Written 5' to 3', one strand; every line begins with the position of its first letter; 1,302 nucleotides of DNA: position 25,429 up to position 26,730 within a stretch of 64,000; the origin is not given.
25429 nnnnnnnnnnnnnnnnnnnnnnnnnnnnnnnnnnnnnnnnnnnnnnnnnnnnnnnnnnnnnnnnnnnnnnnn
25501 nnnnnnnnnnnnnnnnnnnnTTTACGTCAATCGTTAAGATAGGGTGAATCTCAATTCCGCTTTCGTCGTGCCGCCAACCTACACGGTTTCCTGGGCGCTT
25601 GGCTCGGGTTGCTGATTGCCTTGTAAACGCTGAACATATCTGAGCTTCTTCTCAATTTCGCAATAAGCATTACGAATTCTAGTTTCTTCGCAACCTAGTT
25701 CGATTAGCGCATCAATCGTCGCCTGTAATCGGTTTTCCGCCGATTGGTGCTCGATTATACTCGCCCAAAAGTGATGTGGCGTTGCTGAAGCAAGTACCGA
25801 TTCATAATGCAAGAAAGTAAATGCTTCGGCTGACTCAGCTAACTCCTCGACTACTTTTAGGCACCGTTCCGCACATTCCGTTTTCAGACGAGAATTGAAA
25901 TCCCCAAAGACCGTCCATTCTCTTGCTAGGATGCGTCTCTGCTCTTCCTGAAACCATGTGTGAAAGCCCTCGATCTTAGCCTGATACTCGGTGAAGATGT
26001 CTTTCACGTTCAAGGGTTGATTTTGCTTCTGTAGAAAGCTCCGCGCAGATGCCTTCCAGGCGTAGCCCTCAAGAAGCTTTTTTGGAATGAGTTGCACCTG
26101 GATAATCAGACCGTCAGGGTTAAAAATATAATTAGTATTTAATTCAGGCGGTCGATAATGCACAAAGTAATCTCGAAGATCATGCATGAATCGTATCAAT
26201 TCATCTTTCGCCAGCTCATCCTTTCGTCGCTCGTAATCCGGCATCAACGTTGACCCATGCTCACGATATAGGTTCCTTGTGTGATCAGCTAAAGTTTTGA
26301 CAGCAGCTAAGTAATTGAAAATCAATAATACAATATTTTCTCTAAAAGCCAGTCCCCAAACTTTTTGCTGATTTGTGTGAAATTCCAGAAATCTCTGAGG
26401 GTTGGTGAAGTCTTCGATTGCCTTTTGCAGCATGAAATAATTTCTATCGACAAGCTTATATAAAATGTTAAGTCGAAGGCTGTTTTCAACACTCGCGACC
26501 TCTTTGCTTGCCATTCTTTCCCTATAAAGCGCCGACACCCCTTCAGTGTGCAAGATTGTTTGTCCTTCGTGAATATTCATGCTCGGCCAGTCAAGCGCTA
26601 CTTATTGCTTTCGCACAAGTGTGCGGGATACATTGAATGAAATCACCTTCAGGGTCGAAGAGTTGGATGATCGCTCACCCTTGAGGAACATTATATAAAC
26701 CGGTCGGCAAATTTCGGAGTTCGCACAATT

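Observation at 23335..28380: A roughly 5 kb accessory island sits among heptose-pathway genes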

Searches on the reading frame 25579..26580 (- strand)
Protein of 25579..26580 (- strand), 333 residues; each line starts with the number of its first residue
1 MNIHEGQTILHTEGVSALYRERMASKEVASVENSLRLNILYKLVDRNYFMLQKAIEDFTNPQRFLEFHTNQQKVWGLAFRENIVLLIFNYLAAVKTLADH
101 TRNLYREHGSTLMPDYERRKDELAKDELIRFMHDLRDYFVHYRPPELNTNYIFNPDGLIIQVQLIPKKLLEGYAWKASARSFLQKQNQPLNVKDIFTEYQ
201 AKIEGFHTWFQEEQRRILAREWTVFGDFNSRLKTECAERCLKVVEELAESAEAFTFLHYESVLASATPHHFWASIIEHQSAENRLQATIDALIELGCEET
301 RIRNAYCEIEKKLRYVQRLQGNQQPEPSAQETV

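Call 3: search_protein_families(library=pfam, proteins=[window:25579-26580:-], max_evalue=0.01)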
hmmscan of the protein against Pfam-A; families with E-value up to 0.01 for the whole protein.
window:25579-26580:- (333 aa): 0 families

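Call 7: search_protein_families(library=padloc, proteins=[window:25579-26580:-], max_evalue=0.01)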
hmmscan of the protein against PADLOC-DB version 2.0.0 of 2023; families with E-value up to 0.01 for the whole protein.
window:25579-26580:- (333 aa): 0 families

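Call 29: find_homologous_proteins(query=window:25579-26580:-)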
Query window:25579-26580:- (333 aa): 1 proteins with E <= 0.001 among 1671 candidates.
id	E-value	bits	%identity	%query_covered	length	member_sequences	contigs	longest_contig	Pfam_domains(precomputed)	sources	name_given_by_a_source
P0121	6.9e-222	753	100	100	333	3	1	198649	-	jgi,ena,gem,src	-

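Call 34: search_protein_families(library=ncbifam, proteins=[window:25579-26580:-], max_evalue=0.1)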
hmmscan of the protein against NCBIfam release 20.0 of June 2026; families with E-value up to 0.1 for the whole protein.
window:25579-26580:- (333 aa): 0 families

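Call 39: search_protein_representatives(protein=window:25579-26580:-)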
Query: 333 residues. Proteins with E-value up to 0.001 (for the whole library): 1088; up to 1e-10: 283; up to 1e-30: 2. The best 150 are listed.
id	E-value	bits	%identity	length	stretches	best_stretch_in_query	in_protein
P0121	2.2e-222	753.3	100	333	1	1-333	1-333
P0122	4.4e-33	131.3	28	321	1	8-303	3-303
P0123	2.7e-29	118.9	33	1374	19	249-320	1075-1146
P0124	2.2e-27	112.6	39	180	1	9-181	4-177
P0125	2.8e-22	95.8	30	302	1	28-235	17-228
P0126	4.3e-20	88.6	32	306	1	18-221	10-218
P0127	6.2e-20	88.1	31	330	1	20-235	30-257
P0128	6.9e-20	88.0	32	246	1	37-232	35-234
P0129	7.5e-19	84.6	33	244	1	43-211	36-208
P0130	1.1e-18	84.0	31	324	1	21-222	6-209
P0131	3.8e-18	82.3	30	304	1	20-254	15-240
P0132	4.7e-18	82.0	31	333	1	57-237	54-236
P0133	5.4e-18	81.8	31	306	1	78-300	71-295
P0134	9.5e-18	81.0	27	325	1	29-253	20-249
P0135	2.0e-17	79.9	31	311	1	32-217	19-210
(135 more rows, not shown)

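Call 41: search_protein_families(library=pfam, alignment_id=A3, max_evalue=0.1)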
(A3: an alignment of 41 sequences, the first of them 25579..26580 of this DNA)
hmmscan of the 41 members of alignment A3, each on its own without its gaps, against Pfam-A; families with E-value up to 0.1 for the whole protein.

A. member 1, window:25579-26580:- (333 aa): 3 families
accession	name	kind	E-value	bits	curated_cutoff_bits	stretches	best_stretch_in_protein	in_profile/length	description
PF07106.19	TBPIP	-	0.033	14.5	22.8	1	181-204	8-31/62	TBPIP/Hop2 winged helix domain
PF09719.15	C_GCAxxG_C_C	-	0.035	14.6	27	1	198-252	63-116/118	Putative redox-active protein (C_GCAxxG_C_C)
PF04252.18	SFM1-like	-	0.067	13.2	27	0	243-308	3-68/201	Protein arginine N-methyltransferase SFM1-like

B. families by the number of members that match (of 41 scanned): 31 families (the first 25 are shown)
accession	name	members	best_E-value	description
PF11154.13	DUF2934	1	4.9e-08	Protein of unknown function (DUF2934)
PF23309.1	DUF7083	1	0.00046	Domain of unknown function (DUF7083)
PF00435.27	Spectrin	1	0.0024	Spectrin repeat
PF11897.13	DUF3417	1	0.003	Protein of unknown function (DUF3417)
PF09306.15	Phage-scaffold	1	0.015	Bacteriophage, scaffolding protein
PF08855.15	DUF1825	1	0.019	Domain of unknown function (DUF1825)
PF09661.15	DUF2398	1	0.02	Protein of unknown function (DUF2398)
PF11574.13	Rpf1_C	1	0.021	Resuscitation-promoting factor Rpf1, C-terminal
PF21269.3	TreT_GT1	1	0.022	Trehalose synthase, N-terminal domain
PF14049.11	Dppa2_A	1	0.022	Dppa2/4 conserved region in higher vertebrates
PF23967.1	DUF7295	1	0.024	Family of unknown function (DUF7295)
PF24557.2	DExH14_plug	1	0.026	DExH14 plug domain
PF05384.16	DegS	1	0.029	Sensor protein DegS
PF07106.19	TBPIP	1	0.033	TBPIP/Hop2 winged helix domain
PF09769.14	ApoO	1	0.033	Apolipoprotein O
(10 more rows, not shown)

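Call 42: search_solved_structures(query=A3, max_evalue=10)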
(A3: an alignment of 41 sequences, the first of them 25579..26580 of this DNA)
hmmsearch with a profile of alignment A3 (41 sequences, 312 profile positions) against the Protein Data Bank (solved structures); distinct sequences matched with E-value up to 10: 2.
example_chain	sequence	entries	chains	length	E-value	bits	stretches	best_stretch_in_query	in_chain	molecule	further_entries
2ae1_A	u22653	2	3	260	0.34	13.3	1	23-83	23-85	TROPINONE REDUCTASE-II | PROTEIN (TROPINONE REDUCTASE-II)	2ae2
1ipe_A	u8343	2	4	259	0.34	13.3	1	23-83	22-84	TROPINONE REDUCTASE-II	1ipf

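Call 45: search_protein_families(library=padloc, alignment_id=A3, max_evalue=0.1)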
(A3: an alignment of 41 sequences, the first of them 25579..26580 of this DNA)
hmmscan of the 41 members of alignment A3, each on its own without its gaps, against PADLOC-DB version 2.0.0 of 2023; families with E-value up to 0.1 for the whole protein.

A. member 1, window:25579-26580:- (333 aa): 0 families

B. families by the number of members that match (of 41 scanned): 5 families
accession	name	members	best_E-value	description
PDLC05058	PDC-S64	1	0.00023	-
PDLC00257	LmuB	1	0.00062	AAA ATPase domain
PDLC00543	JetB2|JetB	1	0.0049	DUF2398 domain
PDLC01448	Csm6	1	0.0097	CAS-III; associated_signaling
PDLC02750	PbeC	1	0.042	PbeC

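Call 46: find_homologous_proteins(query=A3, max_evalue=0.00001)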
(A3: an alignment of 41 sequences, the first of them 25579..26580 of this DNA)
Query A3 (41 sequences) (333 aa, profile of the alignment): 18 proteins with E <= 0.00001 among 6408 candidates.
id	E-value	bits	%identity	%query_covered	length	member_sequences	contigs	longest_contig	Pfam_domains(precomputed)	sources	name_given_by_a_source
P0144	2.2e-88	315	35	43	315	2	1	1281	-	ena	-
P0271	3.0e-87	311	29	57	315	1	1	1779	-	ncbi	-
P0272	4.9e-86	307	32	43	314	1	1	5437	-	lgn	-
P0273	7.6e-86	306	34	43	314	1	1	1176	-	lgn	-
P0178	1.6e-81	292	25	61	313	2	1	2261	-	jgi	jgi:hypothetical protein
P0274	3.0e-80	288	24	59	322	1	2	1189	-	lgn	-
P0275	6.9e-79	283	28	54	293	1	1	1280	-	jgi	-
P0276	2.2e-77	278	25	54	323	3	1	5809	-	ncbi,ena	-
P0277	4.9e-77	277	32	58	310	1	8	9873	-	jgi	jgi:hypothetical protein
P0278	5.0e-74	267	31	57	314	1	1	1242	-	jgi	jgi:hypothetical protein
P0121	6.2e-73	264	100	100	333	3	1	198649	-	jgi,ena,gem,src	-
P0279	1.9e-70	256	24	71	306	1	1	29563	-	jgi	jgi:hypothetical protein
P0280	5.0e-70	254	28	51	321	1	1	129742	-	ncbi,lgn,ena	-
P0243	7.8e-68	247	32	44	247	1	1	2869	-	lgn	-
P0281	4.1e-67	245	26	56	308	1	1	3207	-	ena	-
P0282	1.9e-64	236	25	84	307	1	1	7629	-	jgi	jgi:hypothetical protein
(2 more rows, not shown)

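Call 48: find_encoding_contigs(protein=P0280, flank=5000, max_places=2)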
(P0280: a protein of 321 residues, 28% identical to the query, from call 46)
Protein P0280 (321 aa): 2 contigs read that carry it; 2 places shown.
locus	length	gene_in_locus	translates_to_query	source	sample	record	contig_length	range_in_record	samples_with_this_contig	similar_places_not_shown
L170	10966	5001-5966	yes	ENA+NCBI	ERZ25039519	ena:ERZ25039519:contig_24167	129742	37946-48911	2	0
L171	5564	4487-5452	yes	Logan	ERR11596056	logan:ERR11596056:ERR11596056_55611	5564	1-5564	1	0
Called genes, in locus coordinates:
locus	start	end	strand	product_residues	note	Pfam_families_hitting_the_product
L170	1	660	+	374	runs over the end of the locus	PF13091:PLDc_2, PF17941:PP_kinase_C_1 (faint), PF00614:PLDc (faint), PF13091:PLDc_2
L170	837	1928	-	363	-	PF01972:SDH_protease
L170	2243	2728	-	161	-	-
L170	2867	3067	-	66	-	-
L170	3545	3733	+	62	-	-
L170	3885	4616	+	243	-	PF01936:NYN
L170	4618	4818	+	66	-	-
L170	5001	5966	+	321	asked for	-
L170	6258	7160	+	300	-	-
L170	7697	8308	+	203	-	-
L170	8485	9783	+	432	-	PF25390:WD40_RLD, PF13540:RCC1_2, PF00415:RCC1, PF13540:RCC1_2, PF00415:RCC1, PF13540:RCC1_2, PF00415:RCC1, PF00415:RCC1, +10 more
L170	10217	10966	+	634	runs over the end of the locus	PF01582:TIR (weak), PF13676:TIR_2, PF00561:Abhydrolase_1, PF12146:Hydrolase_4 (faint), PF12697:Abhydrolase_6, PF00211:Guanylate_cyc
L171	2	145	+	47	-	?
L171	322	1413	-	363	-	PF01972:SDH_protease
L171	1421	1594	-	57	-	-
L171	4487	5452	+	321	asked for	-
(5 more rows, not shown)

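Call 49: find_encoding_contigs(protein=P0279, flank=5000, max_places=2)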
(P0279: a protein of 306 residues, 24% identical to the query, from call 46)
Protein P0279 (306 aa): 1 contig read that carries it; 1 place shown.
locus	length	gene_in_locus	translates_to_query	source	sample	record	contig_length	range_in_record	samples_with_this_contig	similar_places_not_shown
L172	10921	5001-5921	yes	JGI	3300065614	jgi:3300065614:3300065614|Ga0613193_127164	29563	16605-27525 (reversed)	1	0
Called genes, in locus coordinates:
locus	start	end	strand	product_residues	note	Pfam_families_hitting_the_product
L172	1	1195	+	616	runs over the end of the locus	PF00009:GTP_EFTU, PF22042:EF-G_D2 (weak), PF03144:GTP_EFTU_D2, PF00679:EFG_C, PF21018:BipA_C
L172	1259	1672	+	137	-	-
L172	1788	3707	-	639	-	PF00246:Peptidase_M14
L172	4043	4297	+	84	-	-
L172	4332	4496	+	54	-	PF10049:DUF2283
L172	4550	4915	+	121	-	-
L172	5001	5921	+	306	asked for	-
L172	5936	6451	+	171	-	-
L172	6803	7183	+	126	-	-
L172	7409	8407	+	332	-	PF14390:DUF4420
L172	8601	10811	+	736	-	-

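Call 50: find_encoding_contigs(protein=P0277, flank=5000, max_places=3)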
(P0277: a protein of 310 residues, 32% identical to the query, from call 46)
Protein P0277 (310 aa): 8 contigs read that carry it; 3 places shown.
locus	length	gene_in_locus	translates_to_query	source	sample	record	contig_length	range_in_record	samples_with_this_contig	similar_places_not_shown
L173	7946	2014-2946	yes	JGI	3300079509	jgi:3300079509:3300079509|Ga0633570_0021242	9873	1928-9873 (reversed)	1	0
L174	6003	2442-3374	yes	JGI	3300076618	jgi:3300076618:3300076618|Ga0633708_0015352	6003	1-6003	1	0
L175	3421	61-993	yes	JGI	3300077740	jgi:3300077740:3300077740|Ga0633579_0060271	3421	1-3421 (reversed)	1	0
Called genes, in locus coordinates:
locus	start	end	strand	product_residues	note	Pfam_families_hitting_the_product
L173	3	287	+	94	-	?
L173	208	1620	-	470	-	-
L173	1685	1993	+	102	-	-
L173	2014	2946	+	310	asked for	-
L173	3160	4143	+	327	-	-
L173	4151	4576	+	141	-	-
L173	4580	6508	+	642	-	PF01266:DAO (faint), PF13450:NAD_binding_8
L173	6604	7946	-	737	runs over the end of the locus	PF13715:CarbopepD_reg_2 (faint), PF13620:CarboxypepD_reg (weak), PF26549:Tricorn_N (faint), PF07676:PD40 (faint)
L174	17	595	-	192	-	-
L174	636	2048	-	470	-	-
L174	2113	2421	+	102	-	-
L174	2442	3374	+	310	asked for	-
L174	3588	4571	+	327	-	-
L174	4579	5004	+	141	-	-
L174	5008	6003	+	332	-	?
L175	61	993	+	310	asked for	-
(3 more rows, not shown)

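Call 51: find_encoding_contigs(protein=P0282, flank=5000, max_places=2)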
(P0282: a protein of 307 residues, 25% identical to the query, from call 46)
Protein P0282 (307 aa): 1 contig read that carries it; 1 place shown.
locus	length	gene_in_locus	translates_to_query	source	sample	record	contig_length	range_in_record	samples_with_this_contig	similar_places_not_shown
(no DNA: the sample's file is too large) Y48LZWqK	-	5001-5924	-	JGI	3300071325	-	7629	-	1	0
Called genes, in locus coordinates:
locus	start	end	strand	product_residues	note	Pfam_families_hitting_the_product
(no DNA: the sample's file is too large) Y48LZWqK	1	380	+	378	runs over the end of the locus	-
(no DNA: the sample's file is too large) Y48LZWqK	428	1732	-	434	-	PF18145:SAVED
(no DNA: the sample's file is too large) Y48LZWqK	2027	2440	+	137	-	-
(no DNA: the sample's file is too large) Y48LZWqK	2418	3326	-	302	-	-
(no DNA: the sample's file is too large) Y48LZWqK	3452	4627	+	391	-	PF01381:HTH_3, PF13560:HTH_31, PF06114:Peptidase_M78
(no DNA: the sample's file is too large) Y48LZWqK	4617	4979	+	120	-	PF02452:PemK_toxin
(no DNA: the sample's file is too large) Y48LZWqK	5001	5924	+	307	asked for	-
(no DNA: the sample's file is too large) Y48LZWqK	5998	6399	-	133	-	?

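Call 53: search_protein_families(library=pfam, proteins=[L170:6258-7160:+, L172:5936-6451:+, L173:3160-4143:+, L173:4151-4576:+, L172:4550-4915:+, L173:1685-1993:+, L170:4618-4818:+], max_evalue=1)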
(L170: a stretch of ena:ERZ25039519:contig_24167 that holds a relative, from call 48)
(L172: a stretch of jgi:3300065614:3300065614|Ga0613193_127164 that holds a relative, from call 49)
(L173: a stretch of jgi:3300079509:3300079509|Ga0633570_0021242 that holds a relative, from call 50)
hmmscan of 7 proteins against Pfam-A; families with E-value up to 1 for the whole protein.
L170:6258-7160:+ (300 aa): 1 family
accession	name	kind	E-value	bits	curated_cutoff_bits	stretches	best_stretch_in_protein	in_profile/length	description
PF20467.3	MmeI_C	-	0.16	12.6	27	1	220-254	36-70/83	MmeI, C-terminal domain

L172:5936-6451:+ (171 aa): 0 families

L173:3160-4143:+ (327 aa): 2 families
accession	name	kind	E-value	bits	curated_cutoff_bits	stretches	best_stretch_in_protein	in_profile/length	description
PF16289.11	PIN_12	-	0.00028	21.7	32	1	26-168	21-169/172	PIN domain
PF18476.7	PIN_8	-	0.14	12.5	26.1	1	114-168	155-207/227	PIN like domain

L173:4151-4576:+ (141 aa): 0 families

L172:4550-4915:+ (121 aa): 7 families
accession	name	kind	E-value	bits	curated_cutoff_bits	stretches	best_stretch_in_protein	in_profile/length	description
PF00015.26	MCPsignal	-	0.019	15.3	34.6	1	44-96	89-141/172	Methyl-accepting chemotaxis protein (MCP) signalling domain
PF10473.14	CENP-F_leu_zip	-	0.073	13.6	34.5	1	37-92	48-103/140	Leucine-rich repeats of kinetochore protein Cenp-F/LEK1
PF13166.12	AAA_13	-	0.098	11.7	36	1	37-99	412-473/713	AAA domain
PF06103.16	DUF948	-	0.12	13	37.2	1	39-95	24-80/89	Bacterial protein of unknown function (DUF948)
PF06160.17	EzrA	-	0.14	10.9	39.6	1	44-108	375-445/557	Septation ring formation regulator, EzrA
PF05739.25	SNARE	-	0.21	12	26.8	1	66-88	5-27/53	SNARE domain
PF12761.13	End3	-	0.42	11.2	25.2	0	65-90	77-102/115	Actin cytoskeleton-regulatory complex protein END3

L173:1685-1993:+ (102 aa): 0 families

L170:4618-4818:+ (66 aa): 0 families

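Call 54: search_protein_families(library=padloc, proteins=[L170:6258-7160:+, L172:5936-6451:+, L173:3160-4143:+, L173:4151-4576:+, L172:4550-4915:+, L173:1685-1993:+], max_evalue=0.1)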
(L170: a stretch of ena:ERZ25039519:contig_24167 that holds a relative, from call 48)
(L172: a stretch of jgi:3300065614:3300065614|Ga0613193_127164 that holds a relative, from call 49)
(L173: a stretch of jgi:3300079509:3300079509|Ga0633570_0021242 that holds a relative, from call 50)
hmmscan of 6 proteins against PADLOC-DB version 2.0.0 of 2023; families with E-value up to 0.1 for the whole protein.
L170:6258-7160:+ (300 aa): 0 families

L172:5936-6451:+ (171 aa): 0 families

L173:3160-4143:+ (327 aa): 0 families

L173:4151-4576:+ (141 aa): 0 families

L172:4550-4915:+ (121 aa): 1 family
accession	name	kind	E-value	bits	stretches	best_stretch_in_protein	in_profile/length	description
PDLC00518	JetC1|JetC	-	0.019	10.8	1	32-85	303-357/1112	DUF3584 domain; MukB-like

L173:1685-1993:+ (102 aa): 0 families

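Call 61: predict_structure(alignment_id=A4)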
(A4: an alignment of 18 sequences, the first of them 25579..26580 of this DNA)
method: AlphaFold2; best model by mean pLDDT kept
length: 333 residues; sequences in the alignment: 18
mean_pLDDT: 85.7   pTM: 0.74
mean pLDDT of the five models: 85.7, 83.6, 82.6, 81.8, 78.4
residues with pLDDT >= 90: 165; 70-90: 135; 50-70: 15; < 50: 18
segments of 3 or more residues with pLDDT < 50: 1-7, 323-333
pLDDT, mean of each block of 10 residues (from residue 1): 47 77 89 91 96 95 78 80 96 97 93 96 96 94 90 92 94 87 95 98 98 94 89 85 85 80 77 73 79 83 84 80 50 45
secondary structure, 60 per line:
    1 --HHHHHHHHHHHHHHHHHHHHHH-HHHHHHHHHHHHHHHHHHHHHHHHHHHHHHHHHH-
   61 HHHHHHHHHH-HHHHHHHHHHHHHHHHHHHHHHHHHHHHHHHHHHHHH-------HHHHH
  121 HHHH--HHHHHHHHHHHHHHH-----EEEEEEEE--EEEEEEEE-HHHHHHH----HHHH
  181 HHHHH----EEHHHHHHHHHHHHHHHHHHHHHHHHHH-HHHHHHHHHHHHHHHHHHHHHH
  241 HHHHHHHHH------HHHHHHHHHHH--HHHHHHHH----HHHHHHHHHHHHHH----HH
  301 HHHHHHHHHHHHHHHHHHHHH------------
elements in order: H3-24 H26-59 H61-70 H72-108 H116-124 H127-141 E147-154 E157-164 H166-172 H177-185 H192-217 H219-249 H256-266 H269-276 H281-294 H299-321

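Call 66: fold_search(model_id=the predicted structure, library=pdb)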
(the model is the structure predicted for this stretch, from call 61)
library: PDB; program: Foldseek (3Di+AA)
matches with E <= 10: 360; with E <= 0.001: 0
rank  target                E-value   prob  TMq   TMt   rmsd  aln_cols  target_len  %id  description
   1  4k1p_B                2.9e-02  0.25  0.14  0.13  27.0       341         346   13  Structure of the NheA component of the Nhe toxin from Bacillus cereus (released 2013-09-18)
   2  4k1p_E                5.4e-02  0.21  0.14  0.15  26.6       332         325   14  Structure of the NheA component of the Nhe toxin from Bacillus cereus (released 2013-09-18)
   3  6ek4_D                1.1e-01  0.18  0.16  0.16  38.7       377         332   11  PaxB from Photorhabdus luminescens (released 2018-05-16)
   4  5k7v_A                1.2e-01  0.25  0.14  0.17  20.7       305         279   14  Computational Design of Self-Assembling Cyclic Protein Homooligomers (released 2017-04-12)
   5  4k1p_C                1.5e-01  0.16  0.15  0.16  26.6       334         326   14  Structure of the NheA component of the Nhe toxin from Bacillus cereus (released 2013-09-18)
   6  7a27_GGG              1.5e-01  0.12  0.13  0.13  28.4       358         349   11  Structure of soluble SmhA crystal form 2 of the tripartite alpha-pore forming toxin, Smh, from Serratia marcescens. (released 2021-03-31)
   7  6ek4_C                1.8e-01  0.18  0.16  0.16  37.6       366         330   12  PaxB from Photorhabdus luminescens (released 2018-05-16)
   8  7a26_HHH              2.1e-01  0.09  0.12  0.12  26.6       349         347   10  Structure of soluble SmhA crystal form 1 of the tripartite alpha-pore forming toxin, Smh, from Serratia marcescens. (released 2021-03-31)
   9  6ek4_A                2.2e-01  0.18  0.16  0.16  36.4       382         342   11  PaxB from Photorhabdus luminescens (released 2018-05-16)
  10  9mg8_B                2.4e-01  0.20  0.17  0.16  25.5       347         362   13  Crystal Structure of b-iTHR-110 (released 2025-12-17)
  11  7a27_AAA              2.4e-01  0.09  0.13  0.12  28.9       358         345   11  Structure of soluble SmhA crystal form 2 of the tripartite alpha-pore forming toxin, Smh, from Serratia marcescens. (released 2021-03-31)
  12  6ek4_B                2.6e-01  0.16  0.16  0.17  34.3       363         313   13  PaxB from Photorhabdus luminescens (released 2018-05-16)
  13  2wcd_A                3.0e-01  0.13  0.13  0.15  34.0       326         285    8  Crystal structure of the assembled cytolysin A pore (released 2009-05-05)
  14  6w08_A                3.4e-01  0.05  0.09  0.09  29.1       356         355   11  Crystal Structure of Motility Associated Killing Factor E from Vibrio cholerae (released 2020-03-11)
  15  7sqc_1K               4.0e-01  0.18  0.19  0.18  43.6       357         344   13  Ciliary C1 central pair apparatus isolated from Chlamydomonas reinhardtii (released 2022-04-13)
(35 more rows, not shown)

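Call 68: search_protein_families(library=phrogs, proteins=[window:25579-26580:-], max_evalue=0.01)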
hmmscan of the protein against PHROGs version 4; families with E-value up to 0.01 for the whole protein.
window:25579-26580:- (333 aa): 1 family
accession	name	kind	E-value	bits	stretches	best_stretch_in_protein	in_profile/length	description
phrog_12680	-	unknown function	5.4e-05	24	1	38-142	26-132/247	-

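Call 74: find_related_loci(query=A4, collection=viral_contigs, flank=5000)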
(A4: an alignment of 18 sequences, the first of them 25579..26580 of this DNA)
Query A4 (333 aa) in viral_contigs; peptide patterns used: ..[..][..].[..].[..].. (x = any residue, [..] = any of these).
3 stretches matched a pattern, but none encodes a relative of the query by tblastn (E <= 1e-3).

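Call 93: fold_search(model_id=the predicted structure, library=viral)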
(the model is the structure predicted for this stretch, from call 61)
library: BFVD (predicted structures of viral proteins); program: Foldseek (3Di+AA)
matches with E <= 10: 394; with E <= 0.001: 0
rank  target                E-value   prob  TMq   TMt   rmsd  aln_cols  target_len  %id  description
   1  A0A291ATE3            1.1e-01  0.21  0.16  0.16  38.8       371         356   10  Uncharacterized protein [Pandoravirus salinus]
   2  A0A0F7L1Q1            1.4e-01  0.11  0.12  0.09  32.9       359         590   11  Rad50/SbcC-type AAA domain-containing protein [uncultured marine virus]
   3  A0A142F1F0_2          2.3e-01  0.60  0.26  0.13  22.7       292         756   12  Putative tail fiber protein [Bacillus phage Shbh1]
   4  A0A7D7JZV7            2.4e-01  0.12  0.14  0.09  36.5       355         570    8  (no name in the UniProt tables at hand)
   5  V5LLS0                2.5e-01  0.18  0.15  0.14  45.0       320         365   12  (no name in the UniProt tables at hand)
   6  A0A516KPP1            3.0e-01  0.94  0.28  0.49   5.8       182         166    9  (no name in the UniProt tables at hand)
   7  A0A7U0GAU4            3.2e-01  0.14  0.17  0.16  34.6       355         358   12  (no name in the UniProt tables at hand)
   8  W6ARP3                3.2e-01  0.06  0.10  0.09  31.8       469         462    7  Uncharacterized protein [Erwinia phage Ea35-70]
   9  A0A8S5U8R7            3.5e-01  0.16  0.20  0.06  31.7       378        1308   12  Minor tail protein [Siphoviridae sp. ctnMR5]
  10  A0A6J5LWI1            3.7e-01  0.33  0.16  0.19  21.8       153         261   12  Uncharacterized protein [uncultured Caudovirales phage]
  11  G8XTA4                3.7e-01  0.08  0.12  0.07  22.8       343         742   12  Tegument protein pp150 [Simian cytomegalovirus (strain Colburn)]
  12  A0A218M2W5            3.7e-01  0.07  0.12  0.07  36.7       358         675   12  Recombination-related endonuclease [Acidovorax phage ACP17]
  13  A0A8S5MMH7            3.7e-01  0.06  0.11  0.05  43.7       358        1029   10  STRUCTURAL MAINTENANCE OF CHROMOSOMES PROTEIN [Siphoviridae sp. ctxc31]
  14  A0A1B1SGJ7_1          3.8e-01  0.30  0.22  0.10  20.7       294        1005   15  (no name in the UniProt tables at hand)
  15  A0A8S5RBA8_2          4.0e-01  0.18  0.21  0.09  30.6       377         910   10  Chromosome segregation ATPase [virus sp. ctmTa7]
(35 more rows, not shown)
